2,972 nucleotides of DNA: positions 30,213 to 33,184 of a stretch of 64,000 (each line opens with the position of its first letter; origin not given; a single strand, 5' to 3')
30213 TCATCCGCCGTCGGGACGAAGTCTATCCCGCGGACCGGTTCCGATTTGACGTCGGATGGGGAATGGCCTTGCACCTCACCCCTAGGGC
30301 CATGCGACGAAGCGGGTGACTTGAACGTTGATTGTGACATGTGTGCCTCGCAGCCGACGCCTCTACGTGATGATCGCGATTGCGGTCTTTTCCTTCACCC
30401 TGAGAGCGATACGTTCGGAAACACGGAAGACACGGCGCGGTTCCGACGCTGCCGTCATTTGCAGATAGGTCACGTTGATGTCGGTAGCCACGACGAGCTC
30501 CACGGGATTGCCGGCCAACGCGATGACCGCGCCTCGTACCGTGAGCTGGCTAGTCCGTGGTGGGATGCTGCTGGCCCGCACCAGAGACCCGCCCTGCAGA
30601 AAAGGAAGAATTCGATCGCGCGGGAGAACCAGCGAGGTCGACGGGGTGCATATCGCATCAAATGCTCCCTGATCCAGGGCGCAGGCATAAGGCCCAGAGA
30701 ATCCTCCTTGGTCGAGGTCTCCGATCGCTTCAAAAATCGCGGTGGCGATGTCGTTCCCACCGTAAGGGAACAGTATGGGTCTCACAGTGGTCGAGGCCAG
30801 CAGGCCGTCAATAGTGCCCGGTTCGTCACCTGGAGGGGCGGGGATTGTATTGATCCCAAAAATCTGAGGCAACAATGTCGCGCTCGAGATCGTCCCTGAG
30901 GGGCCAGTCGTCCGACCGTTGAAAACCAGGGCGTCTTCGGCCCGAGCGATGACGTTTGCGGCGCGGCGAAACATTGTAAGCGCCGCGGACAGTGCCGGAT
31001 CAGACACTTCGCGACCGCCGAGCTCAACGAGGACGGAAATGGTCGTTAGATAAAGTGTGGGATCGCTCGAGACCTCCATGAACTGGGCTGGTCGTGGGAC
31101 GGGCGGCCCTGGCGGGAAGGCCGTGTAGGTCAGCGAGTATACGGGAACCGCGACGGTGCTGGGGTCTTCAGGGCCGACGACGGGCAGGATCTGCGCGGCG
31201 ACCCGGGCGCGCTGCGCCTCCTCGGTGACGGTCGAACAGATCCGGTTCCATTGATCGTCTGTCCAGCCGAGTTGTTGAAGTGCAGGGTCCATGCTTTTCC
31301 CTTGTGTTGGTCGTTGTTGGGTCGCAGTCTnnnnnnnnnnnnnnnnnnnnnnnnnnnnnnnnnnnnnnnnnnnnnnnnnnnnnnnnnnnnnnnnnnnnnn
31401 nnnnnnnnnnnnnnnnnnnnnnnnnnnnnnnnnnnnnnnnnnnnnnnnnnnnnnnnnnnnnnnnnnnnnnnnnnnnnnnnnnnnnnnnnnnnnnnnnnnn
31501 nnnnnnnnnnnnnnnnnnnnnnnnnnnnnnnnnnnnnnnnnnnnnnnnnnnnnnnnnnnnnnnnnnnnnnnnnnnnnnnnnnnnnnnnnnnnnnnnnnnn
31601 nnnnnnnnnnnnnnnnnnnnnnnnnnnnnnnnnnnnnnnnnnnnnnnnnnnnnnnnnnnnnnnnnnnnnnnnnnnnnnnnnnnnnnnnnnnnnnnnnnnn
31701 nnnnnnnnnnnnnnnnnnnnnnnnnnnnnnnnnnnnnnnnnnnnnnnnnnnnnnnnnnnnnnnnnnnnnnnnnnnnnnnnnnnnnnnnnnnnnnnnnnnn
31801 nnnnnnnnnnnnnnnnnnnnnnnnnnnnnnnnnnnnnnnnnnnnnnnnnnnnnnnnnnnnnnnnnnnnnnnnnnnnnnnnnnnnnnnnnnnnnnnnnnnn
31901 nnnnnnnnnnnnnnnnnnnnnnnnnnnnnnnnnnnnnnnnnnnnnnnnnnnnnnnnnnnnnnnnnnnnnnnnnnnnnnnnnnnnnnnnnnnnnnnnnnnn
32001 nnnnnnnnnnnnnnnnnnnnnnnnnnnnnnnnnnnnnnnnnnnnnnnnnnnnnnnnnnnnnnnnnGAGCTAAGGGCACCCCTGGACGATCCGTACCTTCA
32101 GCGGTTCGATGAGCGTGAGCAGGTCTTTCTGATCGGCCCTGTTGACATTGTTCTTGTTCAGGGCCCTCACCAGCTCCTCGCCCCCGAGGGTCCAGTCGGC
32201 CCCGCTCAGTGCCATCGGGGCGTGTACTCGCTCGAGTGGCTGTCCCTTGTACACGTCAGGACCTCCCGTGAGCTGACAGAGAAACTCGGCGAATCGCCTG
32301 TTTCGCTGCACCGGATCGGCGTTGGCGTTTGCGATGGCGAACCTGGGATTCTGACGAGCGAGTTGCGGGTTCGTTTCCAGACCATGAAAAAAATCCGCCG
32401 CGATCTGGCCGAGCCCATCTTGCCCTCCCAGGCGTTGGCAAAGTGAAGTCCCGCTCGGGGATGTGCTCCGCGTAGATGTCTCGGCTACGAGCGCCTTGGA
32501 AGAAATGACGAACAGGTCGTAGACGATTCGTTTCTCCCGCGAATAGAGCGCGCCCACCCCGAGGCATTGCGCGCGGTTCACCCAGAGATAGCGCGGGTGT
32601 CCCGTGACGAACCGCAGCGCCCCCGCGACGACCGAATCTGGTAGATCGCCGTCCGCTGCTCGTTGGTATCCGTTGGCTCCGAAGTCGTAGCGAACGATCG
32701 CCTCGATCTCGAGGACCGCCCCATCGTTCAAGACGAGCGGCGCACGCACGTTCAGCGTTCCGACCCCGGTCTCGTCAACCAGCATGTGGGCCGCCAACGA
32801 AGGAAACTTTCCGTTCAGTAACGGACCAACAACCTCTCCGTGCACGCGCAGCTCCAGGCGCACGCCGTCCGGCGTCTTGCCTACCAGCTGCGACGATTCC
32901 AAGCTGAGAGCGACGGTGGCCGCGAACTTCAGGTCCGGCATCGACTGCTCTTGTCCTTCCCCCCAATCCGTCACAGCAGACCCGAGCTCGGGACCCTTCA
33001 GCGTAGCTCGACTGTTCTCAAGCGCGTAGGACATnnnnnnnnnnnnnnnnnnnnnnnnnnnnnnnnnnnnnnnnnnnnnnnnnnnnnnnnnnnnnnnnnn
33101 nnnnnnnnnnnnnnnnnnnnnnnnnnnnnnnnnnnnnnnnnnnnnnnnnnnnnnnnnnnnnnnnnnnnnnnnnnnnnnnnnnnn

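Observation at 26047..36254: Encapsulin shell gene in a tightly coupled operon lacking every canonical cargo type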

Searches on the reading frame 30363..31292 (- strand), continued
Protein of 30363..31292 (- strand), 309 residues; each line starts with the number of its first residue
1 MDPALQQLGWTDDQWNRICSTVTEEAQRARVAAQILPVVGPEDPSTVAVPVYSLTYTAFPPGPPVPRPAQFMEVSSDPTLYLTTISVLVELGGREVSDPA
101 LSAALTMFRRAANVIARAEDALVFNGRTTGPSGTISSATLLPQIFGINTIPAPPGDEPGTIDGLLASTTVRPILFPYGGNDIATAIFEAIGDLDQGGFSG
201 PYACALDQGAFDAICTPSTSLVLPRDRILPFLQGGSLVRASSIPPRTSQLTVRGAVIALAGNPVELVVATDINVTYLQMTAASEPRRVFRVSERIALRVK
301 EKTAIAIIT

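Call 17: find_related_loci(query=A1, collection=genome_contigs, flank=10000)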
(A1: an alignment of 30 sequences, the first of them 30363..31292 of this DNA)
Query A1 (309 aa) in genome_contigs; peptide patterns used: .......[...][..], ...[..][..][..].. (x = any residue, [..] = any of these).
43 stretches matched a pattern; 11 encode a relative of the query (tblastn E <= 1e-3); 10 distinct loci.
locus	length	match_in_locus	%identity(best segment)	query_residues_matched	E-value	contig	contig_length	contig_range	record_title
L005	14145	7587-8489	54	1-308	4e-86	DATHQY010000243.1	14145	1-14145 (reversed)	MAG TPA_asm: Polyangiaceae bacterium isolate SMAG_U12751 k141_1004837, whole genome shotgun sequence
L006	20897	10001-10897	53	1-308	1e-84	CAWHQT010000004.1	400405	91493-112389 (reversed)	MAG: uncultured delta proteobacterium isolate MFD04540.bin.1.13 genome assembly, contig: contig_11983, whole genome shot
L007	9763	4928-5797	50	1-305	1e-80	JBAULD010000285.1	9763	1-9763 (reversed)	MAG: Polyangiaceae bacterium isolate MFD04780_ilm_asm_bin14 k127_88726, whole genome shotgun sequence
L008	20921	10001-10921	50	1-308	6e-80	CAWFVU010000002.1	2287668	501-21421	MAG: uncultured proteobacterium isolate MFD04967.bin.2.10 genome assembly, contig: contig_1530, whole genome shotgun seq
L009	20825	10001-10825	48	1-306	2e-76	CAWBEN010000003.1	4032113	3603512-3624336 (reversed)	MAG: uncultured delta proteobacterium isolate MFD01213.bin.3.422 genome assembly, contig: contig_211, whole genome shotg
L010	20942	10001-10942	47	1-308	4e-75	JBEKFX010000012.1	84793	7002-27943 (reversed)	MAG: Polyangiaceae bacterium isolate SPRUCE 23 SPRUCE_23_12, whole genome shotgun sequence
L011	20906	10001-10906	46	1-308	1e-73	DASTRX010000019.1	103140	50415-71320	MAG TPA_asm: Polyangiaceae bacterium isolate SMAG_U2265 k141_1359453, whole genome shotgun sequence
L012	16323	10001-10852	44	7-305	3e-64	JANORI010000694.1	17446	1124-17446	MAG: Acidobacteriota bacterium isolate VAR_4_metabat_203_sub VAR_4_k141_699580, whole genome shotgun sequence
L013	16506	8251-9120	50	1-305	5e-80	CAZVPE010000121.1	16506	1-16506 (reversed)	MAG TPA_asm: uncultured Polyangiaceae bacterium isolate binchicken_co54_122 genome assembly, contig: NODE_6234_length_16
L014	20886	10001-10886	45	1-306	5e-26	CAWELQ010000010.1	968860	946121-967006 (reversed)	MAG: uncultured delta proteobacterium isolate MFD05684.bin.1.403 genome assembly, contig: contig_29661, whole genome sho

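Call 30: predict_structure(alignment_id=A1)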
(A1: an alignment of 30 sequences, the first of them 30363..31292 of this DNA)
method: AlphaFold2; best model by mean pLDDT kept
length: 309 residues; sequences in the alignment: 30
mean_pLDDT: 79.7   pTM: 0.74
mean pLDDT of the five models: 79.7, 79.3, 75.6, 75.5, 71.7
residues with pLDDT >= 90: 92; 70-90: 140; 50-70: 62; < 50: 15
segments of 3 or more residues with pLDDT < 50: 41-46, 48-50, 151-154
pLDDT, mean of each block of 10 residues (from residue 1): 83 93 90 74 47 66 70 60 84 88 93 90 80 63 57 52 81 78 93 92 92 89 89 90 71 89 82 84 78 85 89
secondary structure, 60 per line:
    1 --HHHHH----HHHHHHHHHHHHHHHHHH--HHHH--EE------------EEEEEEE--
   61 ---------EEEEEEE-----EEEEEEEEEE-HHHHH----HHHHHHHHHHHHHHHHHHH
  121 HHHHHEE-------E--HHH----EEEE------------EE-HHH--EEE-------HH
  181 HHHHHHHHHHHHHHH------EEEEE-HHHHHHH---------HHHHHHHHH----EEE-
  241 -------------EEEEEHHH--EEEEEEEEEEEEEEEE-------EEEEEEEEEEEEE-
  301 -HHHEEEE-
elements in order: H3-7 H12-29 H32-35 E52-58 E70-76 E82-91 H93-97 H102-125 E145-148 E169-171 H179-195 E202-206 H208-214 H224-232 E237-239 E254-258 E264-279 E287-299 E305-308

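Call 35: fold_search(model_id=the predicted structure, library=pdb)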
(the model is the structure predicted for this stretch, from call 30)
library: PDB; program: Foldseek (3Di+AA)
matches with E <= 10: 668; with E <= 0.001: 264
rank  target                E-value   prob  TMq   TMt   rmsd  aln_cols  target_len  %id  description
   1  8v4n                  5.4e-16  1.00  0.64  0.75   7.5       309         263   19  Myxococcus xanthus EncA 3xHis pore mutant with T=1 icosahedral symmetry (released 2024-05-22)
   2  8rvj_B                5.7e-16  1.00  0.64  0.75   7.7       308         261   18  Engineered Encapsulin P3P4 (released 2024-02-14)
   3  9i8e_A                7.3e-16  1.00  0.65  0.71  11.3       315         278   22  Structure of Encapsulin from Dendrosporobacter quercicolus (released 2025-05-21)
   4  8v4q_A                1.0e-15  1.00  0.65  0.76   7.5       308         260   21  Myxococcus xanthus EncA 3xHis pore mutant with tetrahedral symmetry (released 2024-05-22)
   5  9fy6_B                1.6e-15  1.00  0.64  0.71  12.0       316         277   16  Single particle cryo-EM reconstruction of Bacillus Methanolicus encapsulin nano compartment (released 2025-06-11)
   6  6nj8_A                1.9e-15  1.00  0.65  0.72  12.2       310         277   19  Encapsulin iron storage compartment from Quasibacillus thermotolerans (released 2019-08-07)
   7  8v4q_B                2.4e-15  1.00  0.65  0.74   7.8       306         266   19  Myxococcus xanthus EncA 3xHis pore mutant with tetrahedral symmetry (released 2024-05-22)
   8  8rvj_C                2.7e-15  1.00  0.63  0.73   8.3       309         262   17  Engineered Encapsulin P3P4 (released 2024-02-14)
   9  7s21                  2.9e-15  1.00  0.64  0.73   8.2       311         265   20  M. xanthus encapsulin shell protein EncA with T=1 symmetry (released 2022-02-02)
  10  8vjo_C                2.9e-15  1.00  0.64  0.72  11.2       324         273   19  Cryo-EM structure of Myxococcus xanthus EncA encapsulin shell loaded with EncD cargo (released 2024-05-08)
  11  8rvj_D                3.6e-15  1.00  0.63  0.73   7.9       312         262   17  Engineered Encapsulin P3P4 (released 2024-02-14)
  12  8vjo_B                4.4e-15  1.00  0.66  0.72  10.7       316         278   20  Cryo-EM structure of Myxococcus xanthus EncA encapsulin shell loaded with EncD cargo (released 2024-05-08)
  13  9b9q_A                5.9e-15  1.00  0.63  0.71  12.1       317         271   19  Cargo-loaded Myxococcus xanthus EncA encapsulin engineered pore mutant with T=3 icosahedral symmetry (released 2024-09-18)
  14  9i8f_A                6.2e-15  1.00  0.65  0.72  11.9       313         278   21  Structure of Encapsulin from Dendrosporobacter quercicolus, mutant N198W (released 2025-05-21)
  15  9fy6_A                6.6e-15  1.00  0.65  0.72  11.6       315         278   16  Single particle cryo-EM reconstruction of Bacillus Methanolicus encapsulin nano compartment (released 2025-06-11)
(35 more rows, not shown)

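Call 72: fold_search(model_id=the predicted structure, library=viral)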
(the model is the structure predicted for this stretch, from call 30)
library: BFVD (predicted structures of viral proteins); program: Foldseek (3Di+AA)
matches with E <= 10: 600; with E <= 0.001: 232
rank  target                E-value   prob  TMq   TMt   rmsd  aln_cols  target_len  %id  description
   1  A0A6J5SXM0            2.4e-12  1.00  0.55  0.60  12.5       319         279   15  Capsid protein [uncultured Caudovirales phage]
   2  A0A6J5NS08            1.7e-10  1.00  0.60  0.62  12.1       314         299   10  Major_cap_HK97, phage major capsid protein, HK97 family [uncultured Caudovirales phage]
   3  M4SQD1                2.8e-10  1.00  0.49  0.47  13.5       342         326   16  (no name in the UniProt tables at hand)
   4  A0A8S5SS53            5.8e-10  1.00  0.52  0.53  12.0       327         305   12  Capsid stabilizing protein [Myoviridae sp. ctZ2t4]
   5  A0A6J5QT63            6.2e-10  1.00  0.54  0.35  11.8       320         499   12  Major_cap_HK97, phage major capsid protein, HK97 family [uncultured Caudovirales phage]
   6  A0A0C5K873            6.9e-10  1.00  0.63  0.65  11.0       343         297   12  (no name in the UniProt tables at hand)
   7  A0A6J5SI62            9.3e-10  1.00  0.44  0.29  13.5       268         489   13  Phage capsid-like C-terminal domain-containing protein [uncultured Caudovirales phage]
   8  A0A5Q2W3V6            1.3e-09  1.00  0.54  0.60  12.9       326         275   12  (no name in the UniProt tables at hand)
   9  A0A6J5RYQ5            2.0e-09  1.00  0.55  0.39  11.9       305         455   15  COG4653 Predicted phage phi-C31 gp36 major capsid-like protein [uncultured Caudovirales phage]
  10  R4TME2                2.3e-09  1.00  0.53  0.58  11.5       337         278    9  Major capsid protein [Halogranum tailed virus 1]
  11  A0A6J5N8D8            2.6e-09  1.00  0.50  0.57  12.1       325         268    9  Phage capsid [uncultured Caudovirales phage]
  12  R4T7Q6                4.1e-09  1.00  0.51  0.41  14.1       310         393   12  Major capsid protein [Haloarcula californiae tailed virus 2]
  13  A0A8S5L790            4.1e-09  1.00  0.52  0.41  13.3       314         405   14  Major capsid protein [Siphoviridae sp. ct45W1]
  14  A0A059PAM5            5.3e-09  1.00  0.58  0.57  11.8       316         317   12  Putative major capsid protein [Leuconostoc phage LN34]
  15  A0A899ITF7            5.3e-09  1.00  0.53  0.41  13.1       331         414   10  (no name in the UniProt tables at hand)
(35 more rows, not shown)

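Call 73: search_protein_families(library=phrogs, proteins=[window:30363-31292:-], max_evalue=0.01)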
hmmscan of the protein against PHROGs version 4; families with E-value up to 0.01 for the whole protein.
window:30363-31292:- (309 aa): 0 families

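Call 83: search_protein_families(library=padloc, proteins=[window:30363-31292:-], max_evalue=0.001)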
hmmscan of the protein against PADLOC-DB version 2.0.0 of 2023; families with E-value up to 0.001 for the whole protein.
window:30363-31292:- (309 aa): 0 families

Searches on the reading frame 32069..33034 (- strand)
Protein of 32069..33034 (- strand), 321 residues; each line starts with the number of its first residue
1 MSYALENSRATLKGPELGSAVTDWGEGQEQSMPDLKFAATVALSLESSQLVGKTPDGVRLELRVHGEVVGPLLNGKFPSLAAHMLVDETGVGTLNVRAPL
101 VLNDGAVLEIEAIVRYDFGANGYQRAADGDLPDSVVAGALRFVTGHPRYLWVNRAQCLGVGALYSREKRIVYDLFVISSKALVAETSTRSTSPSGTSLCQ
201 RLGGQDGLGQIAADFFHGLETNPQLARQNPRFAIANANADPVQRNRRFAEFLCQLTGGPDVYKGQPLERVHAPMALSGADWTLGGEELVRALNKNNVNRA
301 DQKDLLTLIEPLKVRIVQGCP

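Call 3: search_protein_families(library=pfam, proteins=[window:32069-33034:-], max_evalue=0.01)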
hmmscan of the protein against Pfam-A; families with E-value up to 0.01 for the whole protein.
window:32069-33034:- (321 aa): 2 families
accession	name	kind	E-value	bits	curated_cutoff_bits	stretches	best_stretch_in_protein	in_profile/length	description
PF11578.13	DUF3237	-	1.5e-12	47.9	24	1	33-176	1-148/149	Protein of unknown function (DUF3237)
PF01152.27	Bac_globin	-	6.6e-12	46.1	21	1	200-316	4-119/121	Bacterial-like globin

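Call 4: search_protein_families(library=ncbifam, proteins=[window:32069-33034:-], max_evalue=0.01)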
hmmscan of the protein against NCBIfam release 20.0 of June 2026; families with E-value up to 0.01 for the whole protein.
window:32069-33034:- (321 aa): 1 family
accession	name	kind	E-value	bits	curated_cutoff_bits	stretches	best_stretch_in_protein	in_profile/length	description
NF002045.0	PRK00872.1-1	equivalog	0.00033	20.3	246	1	34-176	6-151/153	hypothetical protein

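Call 83: search_protein_families(library=padloc, proteins=[window:32069-33034:-], max_evalue=0.001)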
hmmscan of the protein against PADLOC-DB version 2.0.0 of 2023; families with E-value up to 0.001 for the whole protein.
window:32069-33034:- (321 aa): 0 families
